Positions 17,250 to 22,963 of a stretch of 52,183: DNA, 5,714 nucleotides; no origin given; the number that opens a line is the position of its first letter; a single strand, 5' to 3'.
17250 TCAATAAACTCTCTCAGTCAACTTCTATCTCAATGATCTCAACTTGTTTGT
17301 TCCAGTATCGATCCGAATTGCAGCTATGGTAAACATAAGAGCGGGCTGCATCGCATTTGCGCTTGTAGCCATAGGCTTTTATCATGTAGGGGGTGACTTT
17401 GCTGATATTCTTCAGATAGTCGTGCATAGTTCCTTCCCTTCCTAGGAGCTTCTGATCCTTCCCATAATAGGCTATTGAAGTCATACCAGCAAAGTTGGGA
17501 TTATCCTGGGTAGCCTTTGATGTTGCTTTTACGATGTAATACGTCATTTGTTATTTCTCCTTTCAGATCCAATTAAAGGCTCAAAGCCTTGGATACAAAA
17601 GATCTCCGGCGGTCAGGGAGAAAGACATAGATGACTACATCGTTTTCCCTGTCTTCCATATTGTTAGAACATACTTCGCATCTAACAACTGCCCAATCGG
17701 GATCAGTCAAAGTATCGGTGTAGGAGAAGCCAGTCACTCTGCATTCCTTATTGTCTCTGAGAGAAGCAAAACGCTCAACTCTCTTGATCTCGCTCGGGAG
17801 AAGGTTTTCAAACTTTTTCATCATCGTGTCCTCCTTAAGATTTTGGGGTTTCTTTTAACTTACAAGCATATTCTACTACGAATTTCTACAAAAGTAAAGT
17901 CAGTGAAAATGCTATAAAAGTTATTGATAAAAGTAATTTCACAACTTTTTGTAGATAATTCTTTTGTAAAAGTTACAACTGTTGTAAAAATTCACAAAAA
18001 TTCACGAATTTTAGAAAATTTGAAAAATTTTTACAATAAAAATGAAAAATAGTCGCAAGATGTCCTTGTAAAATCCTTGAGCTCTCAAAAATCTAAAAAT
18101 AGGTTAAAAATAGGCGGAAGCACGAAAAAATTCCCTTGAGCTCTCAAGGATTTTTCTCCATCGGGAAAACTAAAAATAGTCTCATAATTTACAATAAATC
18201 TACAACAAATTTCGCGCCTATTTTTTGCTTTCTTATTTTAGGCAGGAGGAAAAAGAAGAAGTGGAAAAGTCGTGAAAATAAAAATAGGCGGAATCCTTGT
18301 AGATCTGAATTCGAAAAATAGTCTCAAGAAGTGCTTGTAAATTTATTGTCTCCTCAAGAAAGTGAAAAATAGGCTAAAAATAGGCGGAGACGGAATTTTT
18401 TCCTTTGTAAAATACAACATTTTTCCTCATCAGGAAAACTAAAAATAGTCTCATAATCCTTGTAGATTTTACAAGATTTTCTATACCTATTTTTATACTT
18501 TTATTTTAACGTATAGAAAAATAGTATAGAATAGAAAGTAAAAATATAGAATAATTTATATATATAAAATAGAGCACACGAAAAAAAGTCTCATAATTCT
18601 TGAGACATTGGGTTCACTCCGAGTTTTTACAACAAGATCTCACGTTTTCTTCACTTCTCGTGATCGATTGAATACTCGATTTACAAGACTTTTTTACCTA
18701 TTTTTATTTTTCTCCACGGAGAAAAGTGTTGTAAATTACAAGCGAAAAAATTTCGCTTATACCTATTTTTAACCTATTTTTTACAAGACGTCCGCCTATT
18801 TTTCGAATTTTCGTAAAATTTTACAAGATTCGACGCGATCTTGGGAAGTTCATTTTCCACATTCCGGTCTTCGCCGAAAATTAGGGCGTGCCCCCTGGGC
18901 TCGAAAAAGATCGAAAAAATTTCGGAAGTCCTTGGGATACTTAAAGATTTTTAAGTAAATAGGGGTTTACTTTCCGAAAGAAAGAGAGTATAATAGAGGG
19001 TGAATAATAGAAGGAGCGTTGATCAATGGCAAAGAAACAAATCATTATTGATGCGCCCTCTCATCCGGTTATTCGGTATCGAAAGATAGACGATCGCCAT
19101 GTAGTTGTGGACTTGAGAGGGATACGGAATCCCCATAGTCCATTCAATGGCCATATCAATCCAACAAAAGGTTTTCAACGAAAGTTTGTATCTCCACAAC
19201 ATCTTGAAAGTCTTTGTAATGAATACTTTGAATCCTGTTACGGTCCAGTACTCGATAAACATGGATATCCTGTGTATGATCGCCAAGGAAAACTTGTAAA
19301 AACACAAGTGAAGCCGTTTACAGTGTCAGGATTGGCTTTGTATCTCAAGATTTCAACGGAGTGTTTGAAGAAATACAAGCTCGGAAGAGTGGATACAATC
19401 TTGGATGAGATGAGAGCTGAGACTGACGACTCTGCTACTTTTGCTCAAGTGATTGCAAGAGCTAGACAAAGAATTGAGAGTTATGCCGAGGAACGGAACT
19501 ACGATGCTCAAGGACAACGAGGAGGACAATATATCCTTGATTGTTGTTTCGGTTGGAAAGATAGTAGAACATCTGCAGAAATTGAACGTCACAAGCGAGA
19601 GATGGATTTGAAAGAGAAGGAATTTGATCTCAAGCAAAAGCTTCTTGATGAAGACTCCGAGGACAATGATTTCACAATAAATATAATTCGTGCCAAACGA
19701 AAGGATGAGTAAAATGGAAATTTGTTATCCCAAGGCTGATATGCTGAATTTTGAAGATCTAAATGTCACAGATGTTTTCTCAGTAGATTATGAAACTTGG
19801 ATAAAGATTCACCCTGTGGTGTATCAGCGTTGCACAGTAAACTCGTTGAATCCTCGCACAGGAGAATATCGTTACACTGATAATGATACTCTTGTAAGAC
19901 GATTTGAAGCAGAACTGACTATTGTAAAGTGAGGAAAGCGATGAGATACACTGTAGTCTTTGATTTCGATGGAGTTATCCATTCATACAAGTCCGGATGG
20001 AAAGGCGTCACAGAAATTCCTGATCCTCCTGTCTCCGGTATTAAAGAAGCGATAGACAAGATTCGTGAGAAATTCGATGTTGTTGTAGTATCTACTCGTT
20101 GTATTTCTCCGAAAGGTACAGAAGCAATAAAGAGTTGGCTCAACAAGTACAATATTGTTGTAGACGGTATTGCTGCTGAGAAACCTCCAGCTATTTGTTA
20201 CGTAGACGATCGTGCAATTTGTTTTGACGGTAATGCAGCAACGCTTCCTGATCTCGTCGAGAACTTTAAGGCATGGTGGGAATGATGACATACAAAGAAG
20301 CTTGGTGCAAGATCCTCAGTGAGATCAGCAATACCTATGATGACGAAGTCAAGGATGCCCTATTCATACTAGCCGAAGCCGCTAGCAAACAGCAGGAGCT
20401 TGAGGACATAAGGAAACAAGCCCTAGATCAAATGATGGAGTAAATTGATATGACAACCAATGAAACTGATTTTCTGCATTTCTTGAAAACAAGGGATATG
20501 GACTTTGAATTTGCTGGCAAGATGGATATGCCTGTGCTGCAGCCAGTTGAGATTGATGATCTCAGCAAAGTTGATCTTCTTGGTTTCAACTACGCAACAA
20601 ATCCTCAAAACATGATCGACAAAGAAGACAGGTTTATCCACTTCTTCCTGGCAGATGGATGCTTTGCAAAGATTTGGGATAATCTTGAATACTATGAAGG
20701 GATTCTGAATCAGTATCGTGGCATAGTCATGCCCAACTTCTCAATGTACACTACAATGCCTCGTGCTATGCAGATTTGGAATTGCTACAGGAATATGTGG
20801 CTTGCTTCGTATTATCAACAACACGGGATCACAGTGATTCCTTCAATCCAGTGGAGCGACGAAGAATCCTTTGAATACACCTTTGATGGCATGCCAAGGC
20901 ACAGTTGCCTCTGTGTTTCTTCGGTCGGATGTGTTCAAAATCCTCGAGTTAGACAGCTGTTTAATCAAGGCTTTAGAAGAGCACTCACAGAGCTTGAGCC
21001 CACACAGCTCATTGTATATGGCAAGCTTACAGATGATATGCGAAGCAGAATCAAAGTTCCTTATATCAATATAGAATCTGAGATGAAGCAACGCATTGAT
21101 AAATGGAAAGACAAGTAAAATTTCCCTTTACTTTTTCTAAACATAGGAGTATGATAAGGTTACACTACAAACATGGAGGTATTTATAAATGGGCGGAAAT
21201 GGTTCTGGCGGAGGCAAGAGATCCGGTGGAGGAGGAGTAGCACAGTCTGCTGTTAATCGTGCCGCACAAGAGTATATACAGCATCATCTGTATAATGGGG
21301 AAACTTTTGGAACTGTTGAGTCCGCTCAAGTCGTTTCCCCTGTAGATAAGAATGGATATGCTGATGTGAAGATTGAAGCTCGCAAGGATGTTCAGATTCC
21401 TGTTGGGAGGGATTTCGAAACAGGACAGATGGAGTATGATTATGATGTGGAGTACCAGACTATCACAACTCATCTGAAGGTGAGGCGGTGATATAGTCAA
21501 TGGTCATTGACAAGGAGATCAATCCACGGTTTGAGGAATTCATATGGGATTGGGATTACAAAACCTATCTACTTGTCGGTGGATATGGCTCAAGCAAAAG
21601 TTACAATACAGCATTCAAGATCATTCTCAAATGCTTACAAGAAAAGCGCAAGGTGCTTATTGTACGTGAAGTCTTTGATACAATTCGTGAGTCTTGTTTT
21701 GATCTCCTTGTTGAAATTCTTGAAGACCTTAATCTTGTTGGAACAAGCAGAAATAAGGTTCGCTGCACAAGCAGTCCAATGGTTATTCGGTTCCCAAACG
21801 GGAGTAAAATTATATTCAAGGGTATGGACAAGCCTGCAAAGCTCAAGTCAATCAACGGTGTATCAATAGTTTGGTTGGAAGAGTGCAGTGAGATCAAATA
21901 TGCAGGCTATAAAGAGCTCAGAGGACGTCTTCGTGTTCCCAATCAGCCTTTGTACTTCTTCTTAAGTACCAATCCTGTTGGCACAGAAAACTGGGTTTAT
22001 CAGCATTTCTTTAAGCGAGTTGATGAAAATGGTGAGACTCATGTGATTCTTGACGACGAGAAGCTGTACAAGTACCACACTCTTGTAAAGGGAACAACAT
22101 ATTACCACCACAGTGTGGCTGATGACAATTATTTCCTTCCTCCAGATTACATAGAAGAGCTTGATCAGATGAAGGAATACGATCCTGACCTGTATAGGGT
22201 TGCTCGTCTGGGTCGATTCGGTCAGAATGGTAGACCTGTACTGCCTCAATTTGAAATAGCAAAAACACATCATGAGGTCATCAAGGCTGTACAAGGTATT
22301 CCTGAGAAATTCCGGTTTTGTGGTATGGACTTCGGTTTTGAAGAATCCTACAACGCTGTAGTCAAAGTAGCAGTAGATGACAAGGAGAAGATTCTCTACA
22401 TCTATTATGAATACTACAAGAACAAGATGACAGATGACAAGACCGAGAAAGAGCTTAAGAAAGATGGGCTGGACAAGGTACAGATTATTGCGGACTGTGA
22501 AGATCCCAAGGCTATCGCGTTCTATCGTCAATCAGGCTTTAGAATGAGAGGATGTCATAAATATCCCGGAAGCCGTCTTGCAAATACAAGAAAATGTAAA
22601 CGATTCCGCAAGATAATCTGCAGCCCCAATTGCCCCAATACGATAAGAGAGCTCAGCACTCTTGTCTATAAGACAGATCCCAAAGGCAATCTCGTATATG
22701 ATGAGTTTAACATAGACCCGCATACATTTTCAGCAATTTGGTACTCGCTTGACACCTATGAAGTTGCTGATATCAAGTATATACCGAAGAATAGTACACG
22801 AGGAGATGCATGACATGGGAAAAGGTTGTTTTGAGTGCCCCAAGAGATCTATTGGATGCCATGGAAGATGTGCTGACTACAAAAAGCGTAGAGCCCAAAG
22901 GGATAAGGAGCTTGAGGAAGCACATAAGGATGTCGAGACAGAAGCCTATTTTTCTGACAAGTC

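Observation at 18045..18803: Dyad-organised array of 16 exact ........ octamers in the 1.2-kb divergent intergenic region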

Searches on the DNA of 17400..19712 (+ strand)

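Call 8: search_dna_similar(query=window:17800-19050:+, collection=phages, mode=distant, max_rows=30)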
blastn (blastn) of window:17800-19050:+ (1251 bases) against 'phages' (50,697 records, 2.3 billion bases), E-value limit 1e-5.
No match.

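Call 79: search_rna_families(sources=[L001], threshold=evalue, max_evalue=0.1)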
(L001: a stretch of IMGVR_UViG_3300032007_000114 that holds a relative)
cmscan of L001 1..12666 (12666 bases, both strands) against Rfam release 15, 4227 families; matches with E-value up to 0.1: 0.
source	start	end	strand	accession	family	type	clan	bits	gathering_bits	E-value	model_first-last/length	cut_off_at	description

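Call 80: search_rna_families(source=window, start=17400, end=19200, threshold=evalue, max_evalue=1)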
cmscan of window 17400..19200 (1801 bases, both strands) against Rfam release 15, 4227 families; matches with E-value up to 1: 0.
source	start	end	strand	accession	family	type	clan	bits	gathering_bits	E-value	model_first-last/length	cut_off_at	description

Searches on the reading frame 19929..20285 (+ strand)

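Call 10: search_protein_families(library=pfam, proteins=[window:19929-20285:+], max_evalue=0.01)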
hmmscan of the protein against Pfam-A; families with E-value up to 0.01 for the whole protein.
window:19929-20285:+ (118 aa): 0 families

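Call 11: search_protein_families(library=phrogs, proteins=[window:19929-20285:+], max_evalue=0.001)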
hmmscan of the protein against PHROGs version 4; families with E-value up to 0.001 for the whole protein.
window:19929-20285:+ (118 aa): 3 families
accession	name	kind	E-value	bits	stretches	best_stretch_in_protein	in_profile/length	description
phrog_23773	-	unknown function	2.8e-19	70.2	1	6-74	52-120/451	-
phrog_1238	-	moron, auxiliary metabolic gene and host takeover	1.8e-13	51.4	1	5-114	21-123/155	phosphoheptose isomerase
phrog_420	-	unknown function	6e-05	23.7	0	33-74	84-125/267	unknown function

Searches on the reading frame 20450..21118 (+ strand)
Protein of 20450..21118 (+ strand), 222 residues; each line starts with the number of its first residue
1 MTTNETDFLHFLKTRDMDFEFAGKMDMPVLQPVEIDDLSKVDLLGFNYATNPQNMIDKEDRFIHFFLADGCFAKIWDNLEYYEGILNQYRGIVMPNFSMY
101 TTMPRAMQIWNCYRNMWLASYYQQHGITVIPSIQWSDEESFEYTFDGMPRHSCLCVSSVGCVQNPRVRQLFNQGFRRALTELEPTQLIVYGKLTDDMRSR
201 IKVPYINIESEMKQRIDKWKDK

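Call 10: search_protein_families(library=pfam, proteins=[window:20450-21118:+], max_evalue=0.01)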
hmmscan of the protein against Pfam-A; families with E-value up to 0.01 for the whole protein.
window:20450-21118:+ (222 aa): 1 family
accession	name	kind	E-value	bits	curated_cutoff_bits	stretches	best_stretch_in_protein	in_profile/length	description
PF14386.11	DUF4417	-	8.6e-46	156.2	28.9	1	20-203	2-179/183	Domain of unknown function (DUF4417)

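Call 11: search_protein_families(library=phrogs, proteins=[window:20450-21118:+], max_evalue=0.001)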
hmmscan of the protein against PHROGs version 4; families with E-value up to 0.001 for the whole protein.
window:20450-21118:+ (222 aa): 2 families
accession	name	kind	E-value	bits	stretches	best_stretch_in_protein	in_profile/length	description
phrog_8680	-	unknown function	8.2e-61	205.9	1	16-220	20-217/221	-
phrog_940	-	DNA, RNA and nucleotide metabolism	6.5e-53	181.3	1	14-216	163-366/388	nuclease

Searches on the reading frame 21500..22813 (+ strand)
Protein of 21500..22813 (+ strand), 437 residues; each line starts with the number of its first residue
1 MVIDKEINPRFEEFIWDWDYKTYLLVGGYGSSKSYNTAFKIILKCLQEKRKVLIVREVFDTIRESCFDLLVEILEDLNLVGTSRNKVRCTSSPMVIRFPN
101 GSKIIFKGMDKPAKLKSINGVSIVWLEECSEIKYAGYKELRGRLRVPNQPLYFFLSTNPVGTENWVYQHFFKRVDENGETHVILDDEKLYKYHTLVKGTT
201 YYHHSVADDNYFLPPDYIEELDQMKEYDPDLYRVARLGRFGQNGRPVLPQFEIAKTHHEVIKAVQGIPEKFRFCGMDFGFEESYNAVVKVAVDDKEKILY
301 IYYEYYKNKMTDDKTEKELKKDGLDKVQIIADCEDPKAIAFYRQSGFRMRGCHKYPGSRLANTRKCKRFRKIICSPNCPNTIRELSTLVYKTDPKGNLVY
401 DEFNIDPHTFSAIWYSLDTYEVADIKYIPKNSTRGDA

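Call 10: search_protein_families(library=pfam, proteins=[window:21500-22813:+], max_evalue=0.01)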
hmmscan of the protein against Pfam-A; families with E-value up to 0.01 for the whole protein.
window:21500-22813:+ (437 aa): 3 families
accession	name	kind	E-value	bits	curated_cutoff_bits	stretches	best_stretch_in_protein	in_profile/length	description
PF04466.19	Terminase_3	-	1.1e-63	214.8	23.2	1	23-239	5-201/201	Phage terminase large subunit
PF17288.8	Terminase_3C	-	1.3e-37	130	26.7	1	277-418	1-154/155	Terminase RNAseH like domain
PF03237.21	Terminase_6N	-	1.2e-11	45.1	22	1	25-254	2-214/215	Terminase large subunit, T4likevirus-type, N-terminal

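Call 11: search_protein_families(library=phrogs, proteins=[window:21500-22813:+], max_evalue=0.001)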
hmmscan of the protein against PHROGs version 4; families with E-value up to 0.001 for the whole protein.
window:21500-22813:+ (437 aa): 7 families
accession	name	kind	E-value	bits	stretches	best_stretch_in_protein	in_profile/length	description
phrog_2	-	head and packaging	4.5e-51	175.5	1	6-424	263-596/807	terminase large subunit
phrog_3717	-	head and packaging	1.5e-47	163.4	1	2-292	6-272/277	terminase large subunit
phrog_5653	-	head and packaging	9e-24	85.3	1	267-424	26-184/199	terminase large subunit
phrog_6672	-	head and packaging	3.7e-17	63.2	1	295-420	3-129/145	terminase large subunit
phrog_979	-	head and packaging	1.8e-11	44.5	1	9-160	156-305/642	terminase large subunit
phrog_22023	-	unknown function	1.7e-07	32.6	1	191-310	41-151/153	-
phrog_8711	-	head and packaging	7.2e-07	30.2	1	1-72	7-78/89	terminase large subunit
